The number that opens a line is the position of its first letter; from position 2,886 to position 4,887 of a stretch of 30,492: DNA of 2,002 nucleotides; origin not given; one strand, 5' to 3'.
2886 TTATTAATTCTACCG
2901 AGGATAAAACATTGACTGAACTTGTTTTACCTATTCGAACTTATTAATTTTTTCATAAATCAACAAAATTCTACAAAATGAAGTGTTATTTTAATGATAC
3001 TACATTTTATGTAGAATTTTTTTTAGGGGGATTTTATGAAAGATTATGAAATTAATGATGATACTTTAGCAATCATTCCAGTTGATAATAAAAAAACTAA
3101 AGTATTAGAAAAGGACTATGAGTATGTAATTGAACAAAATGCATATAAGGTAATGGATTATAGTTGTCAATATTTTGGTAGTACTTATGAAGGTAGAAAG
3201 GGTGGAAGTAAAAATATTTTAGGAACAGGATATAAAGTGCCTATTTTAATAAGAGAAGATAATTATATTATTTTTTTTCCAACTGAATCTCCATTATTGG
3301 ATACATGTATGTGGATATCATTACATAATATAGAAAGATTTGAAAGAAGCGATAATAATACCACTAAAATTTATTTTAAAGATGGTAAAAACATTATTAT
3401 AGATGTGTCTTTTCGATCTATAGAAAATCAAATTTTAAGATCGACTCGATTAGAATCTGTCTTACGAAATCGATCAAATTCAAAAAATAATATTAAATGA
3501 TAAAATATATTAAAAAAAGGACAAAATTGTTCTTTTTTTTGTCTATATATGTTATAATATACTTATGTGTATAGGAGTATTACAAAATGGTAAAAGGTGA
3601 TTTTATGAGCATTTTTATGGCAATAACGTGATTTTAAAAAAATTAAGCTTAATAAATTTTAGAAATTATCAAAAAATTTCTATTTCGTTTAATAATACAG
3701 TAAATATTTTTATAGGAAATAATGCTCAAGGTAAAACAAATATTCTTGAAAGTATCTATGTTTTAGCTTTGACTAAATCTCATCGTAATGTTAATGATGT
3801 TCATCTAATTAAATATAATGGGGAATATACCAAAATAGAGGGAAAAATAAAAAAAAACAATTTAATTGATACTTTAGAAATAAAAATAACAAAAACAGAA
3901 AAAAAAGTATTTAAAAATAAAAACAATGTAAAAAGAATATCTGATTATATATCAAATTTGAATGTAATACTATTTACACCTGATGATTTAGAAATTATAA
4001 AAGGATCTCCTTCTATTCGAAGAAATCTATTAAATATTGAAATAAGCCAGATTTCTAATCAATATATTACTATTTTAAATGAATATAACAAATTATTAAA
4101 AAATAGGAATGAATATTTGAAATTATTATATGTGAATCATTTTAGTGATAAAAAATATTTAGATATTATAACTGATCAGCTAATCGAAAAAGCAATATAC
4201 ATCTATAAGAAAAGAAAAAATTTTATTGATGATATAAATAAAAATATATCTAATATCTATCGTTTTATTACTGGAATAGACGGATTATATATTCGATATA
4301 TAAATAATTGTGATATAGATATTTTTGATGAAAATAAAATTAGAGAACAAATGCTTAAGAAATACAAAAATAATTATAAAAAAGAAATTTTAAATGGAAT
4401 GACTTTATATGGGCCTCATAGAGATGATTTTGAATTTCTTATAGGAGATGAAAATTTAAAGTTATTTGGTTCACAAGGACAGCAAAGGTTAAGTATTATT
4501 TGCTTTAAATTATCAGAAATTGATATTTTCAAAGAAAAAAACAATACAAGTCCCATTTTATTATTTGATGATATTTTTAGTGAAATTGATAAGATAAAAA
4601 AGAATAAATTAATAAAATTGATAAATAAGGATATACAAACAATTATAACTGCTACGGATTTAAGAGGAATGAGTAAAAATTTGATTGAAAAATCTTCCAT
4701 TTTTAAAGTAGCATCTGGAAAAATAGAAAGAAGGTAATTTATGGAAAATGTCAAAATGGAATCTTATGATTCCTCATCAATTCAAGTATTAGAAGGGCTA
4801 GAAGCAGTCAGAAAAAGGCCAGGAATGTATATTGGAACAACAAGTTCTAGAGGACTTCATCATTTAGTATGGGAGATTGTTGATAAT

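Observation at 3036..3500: comK inserted into the core origin cluster between dnaN and recF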

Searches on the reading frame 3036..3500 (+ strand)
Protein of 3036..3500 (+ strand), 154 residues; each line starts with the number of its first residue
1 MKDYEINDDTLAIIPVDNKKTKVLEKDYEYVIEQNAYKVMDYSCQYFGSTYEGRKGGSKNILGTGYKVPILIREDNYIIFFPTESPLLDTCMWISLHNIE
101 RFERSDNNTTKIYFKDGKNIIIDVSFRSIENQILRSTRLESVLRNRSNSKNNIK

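Call 3: search_protein_families(library=pfam, proteins=[window:3036-3500:+], max_evalue=0.01)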
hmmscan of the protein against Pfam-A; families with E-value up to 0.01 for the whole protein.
window:3036-3500:+ (154 aa): 1 family
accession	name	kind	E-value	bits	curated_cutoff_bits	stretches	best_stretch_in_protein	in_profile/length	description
PF06338.17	ComK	-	5.1e-44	150.1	22.3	1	2-147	2-151/152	ComK protein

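Call 4: search_protein_families(library=ncbifam, proteins=[window:3036-3500:+], max_evalue=1)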
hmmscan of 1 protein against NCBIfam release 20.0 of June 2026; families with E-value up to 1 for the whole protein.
window:3036-3500:+ (154 aa): 0 families

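Call 16: find_related_loci(query=window:3036-3500:+, collection=genome_contigs, flank=6000)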
Query window:3036-3500:+ (154 aa) in genome_contigs; peptide patterns used: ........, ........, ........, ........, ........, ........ (x = any residue, [..] = any of these).
600 stretches matched a pattern (row limit reached: there are more); 14 encode a relative of the query (tblastn E <= 1e-3); 14 distinct loci.
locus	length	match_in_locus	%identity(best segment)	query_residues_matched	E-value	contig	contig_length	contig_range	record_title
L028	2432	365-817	64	1-151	1e-70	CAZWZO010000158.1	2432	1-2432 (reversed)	MAG TPA_asm: uncultured Muribaculaceae bacterium isolate binchicken_co354_12 genome assembly, contig: NODE_49843_length_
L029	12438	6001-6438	55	1-146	7e-54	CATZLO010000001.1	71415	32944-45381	MAG TPA_asm: uncultured Bacilli bacterium isolate ERR9578272_bin.30_MetaWRAP_v1.3_MAG genome assembly, contig: ERZ185339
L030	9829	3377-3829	50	1-151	4e-52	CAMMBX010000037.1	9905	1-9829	MAG: uncultured Tenericutes bacterium isolate ERR4304505_bin.69_MetaWRAP_v1.1_MAG genome assembly, contig: NODE_10378_le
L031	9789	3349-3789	50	1-146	1e-48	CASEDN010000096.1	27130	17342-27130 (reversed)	uncultured bacterium isolate SI.O91.metabat-bins.44 genome assembly, contig: SI.O91.metabat-bins.44.fa_k141_268791, whol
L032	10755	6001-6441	50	1-146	5e-48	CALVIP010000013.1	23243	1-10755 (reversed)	MAG: uncultured Bacilli bacterium isolate BRZ_CI__bin123 genome assembly, contig: BRZ_CI__NODE_3308_length_23243_cov_22.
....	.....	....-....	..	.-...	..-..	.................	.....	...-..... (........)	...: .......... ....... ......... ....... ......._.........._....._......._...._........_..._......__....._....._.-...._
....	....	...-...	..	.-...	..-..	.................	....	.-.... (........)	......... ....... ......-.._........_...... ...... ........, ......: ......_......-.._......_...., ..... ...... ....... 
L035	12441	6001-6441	50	1-146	9e-47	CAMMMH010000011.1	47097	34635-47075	MAG: uncultured Tenericutes bacterium isolate ERR4968579_bin.33_MetaWRAP_v1.1_MAG genome assembly, contig: NODE_437_leng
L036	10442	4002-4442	48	1-146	3e-46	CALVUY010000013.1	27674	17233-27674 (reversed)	MAG: uncultured Bacilli bacterium isolate BRZ_EQ__bin120 genome assembly, contig: BRZ_EQ__NODE_2915_length_27674_cov_10.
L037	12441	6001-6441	50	3-149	2e-46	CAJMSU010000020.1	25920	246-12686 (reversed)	TPA_asm: uncultured bacterium isolate SRR5519181-bin.25 genome assembly, contig: NODE_1007_length_25920_cov_7.443650, wh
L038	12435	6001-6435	50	1-146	4e-45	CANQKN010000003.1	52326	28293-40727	MAG: uncultured Bacilli bacterium isolate Lapin-017__bin57 genome assembly, contig: Lapin-017__NODE_232_length_52326_cov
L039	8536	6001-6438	50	4-149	7e-45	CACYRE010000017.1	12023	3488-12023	MAG: uncultured Erysipelotrichaceae bacterium isolate RUG12194 genome assembly, contig: RUG12194_asm_17, whole genome sh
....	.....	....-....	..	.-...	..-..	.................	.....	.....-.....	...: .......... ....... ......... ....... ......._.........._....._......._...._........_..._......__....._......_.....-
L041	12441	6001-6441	48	1-146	7e-45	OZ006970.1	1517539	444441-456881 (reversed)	MAG: uncultured Bacilli bacterium isolate pooled_contig_53442_metaflye_circ MAG genome assembly, chromosome: 1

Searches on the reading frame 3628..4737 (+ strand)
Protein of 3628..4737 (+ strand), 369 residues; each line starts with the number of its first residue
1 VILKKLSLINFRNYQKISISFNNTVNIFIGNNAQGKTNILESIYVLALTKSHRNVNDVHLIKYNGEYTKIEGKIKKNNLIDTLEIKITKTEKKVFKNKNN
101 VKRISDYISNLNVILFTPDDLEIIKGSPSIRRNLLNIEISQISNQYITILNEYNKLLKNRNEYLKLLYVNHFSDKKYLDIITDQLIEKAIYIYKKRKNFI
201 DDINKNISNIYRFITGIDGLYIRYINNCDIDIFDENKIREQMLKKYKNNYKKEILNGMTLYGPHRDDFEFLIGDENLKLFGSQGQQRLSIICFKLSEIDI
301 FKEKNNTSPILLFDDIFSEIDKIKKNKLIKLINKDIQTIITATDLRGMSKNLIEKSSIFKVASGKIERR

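Call 3: search_protein_families(library=pfam, proteins=[window:3628-4737:+], max_evalue=0.01)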
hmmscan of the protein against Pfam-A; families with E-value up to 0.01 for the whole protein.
window:3628-4737:+ (369 aa): 5 families
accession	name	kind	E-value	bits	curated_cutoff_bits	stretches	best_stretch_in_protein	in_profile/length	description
PF02463.25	SMC_N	-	3.5e-16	59.7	40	1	3-360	2-213/220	RecF/RecN/SMC N terminal domain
PF13175.12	AAA_15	-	4.1e-05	23.8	32.1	1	1-315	1-336/374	AAA ATPase domain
PF13476.12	AAA_23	-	9.9e-05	23.5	27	0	5-203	1-189/201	AAA domain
PF13555.12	AAA_29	-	0.0049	17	27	1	3-56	1-55/61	P-loop containing region of AAA domain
PF13304.12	AAA_21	-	0.0052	17.3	27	0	25-118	1-83/304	AAA domain, putative AbiEii toxin, Type IV TA system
